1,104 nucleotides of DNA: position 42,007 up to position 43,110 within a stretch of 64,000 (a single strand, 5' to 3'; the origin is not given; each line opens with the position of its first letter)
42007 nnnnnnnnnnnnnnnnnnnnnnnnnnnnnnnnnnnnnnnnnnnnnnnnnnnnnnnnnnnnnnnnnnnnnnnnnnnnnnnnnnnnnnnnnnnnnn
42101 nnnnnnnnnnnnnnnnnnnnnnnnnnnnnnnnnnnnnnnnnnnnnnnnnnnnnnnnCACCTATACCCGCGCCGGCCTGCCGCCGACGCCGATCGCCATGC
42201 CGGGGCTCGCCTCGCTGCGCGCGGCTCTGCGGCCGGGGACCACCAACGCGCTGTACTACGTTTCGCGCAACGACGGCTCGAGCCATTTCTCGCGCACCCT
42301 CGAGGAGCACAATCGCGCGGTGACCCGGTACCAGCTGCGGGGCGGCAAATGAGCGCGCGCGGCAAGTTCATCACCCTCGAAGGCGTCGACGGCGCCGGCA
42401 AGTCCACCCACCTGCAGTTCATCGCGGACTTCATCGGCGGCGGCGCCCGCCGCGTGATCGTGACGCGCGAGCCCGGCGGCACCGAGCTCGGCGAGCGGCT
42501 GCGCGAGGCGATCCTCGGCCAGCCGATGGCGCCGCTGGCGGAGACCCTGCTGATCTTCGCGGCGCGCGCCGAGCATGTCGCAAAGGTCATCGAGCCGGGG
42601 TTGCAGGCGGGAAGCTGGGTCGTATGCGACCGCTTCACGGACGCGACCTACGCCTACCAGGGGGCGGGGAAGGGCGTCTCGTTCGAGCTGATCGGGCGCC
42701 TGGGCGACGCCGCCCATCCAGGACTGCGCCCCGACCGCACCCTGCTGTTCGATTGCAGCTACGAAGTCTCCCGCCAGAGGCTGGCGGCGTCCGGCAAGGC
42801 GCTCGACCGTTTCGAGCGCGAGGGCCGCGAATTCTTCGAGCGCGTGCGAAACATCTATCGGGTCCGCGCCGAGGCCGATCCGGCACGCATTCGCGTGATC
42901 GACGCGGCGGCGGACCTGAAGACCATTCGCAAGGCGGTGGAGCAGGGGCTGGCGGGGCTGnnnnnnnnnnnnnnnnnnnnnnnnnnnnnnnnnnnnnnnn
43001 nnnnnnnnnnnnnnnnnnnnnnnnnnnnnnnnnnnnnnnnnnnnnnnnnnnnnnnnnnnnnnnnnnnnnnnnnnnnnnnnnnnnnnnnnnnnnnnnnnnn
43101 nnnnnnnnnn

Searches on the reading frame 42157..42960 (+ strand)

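Call 30: search_protein_families(library=pfam, proteins=[window:42157-42960:+], max_evalue=0.00001)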
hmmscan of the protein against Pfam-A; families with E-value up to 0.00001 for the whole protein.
window:42157-42960:+ (268 aa): 1 family
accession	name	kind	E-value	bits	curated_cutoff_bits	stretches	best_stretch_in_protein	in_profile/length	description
PF02223.23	Thymidylate_kin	-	2.5e-43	148.4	27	1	74-259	1-183/185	Thymidylate kinase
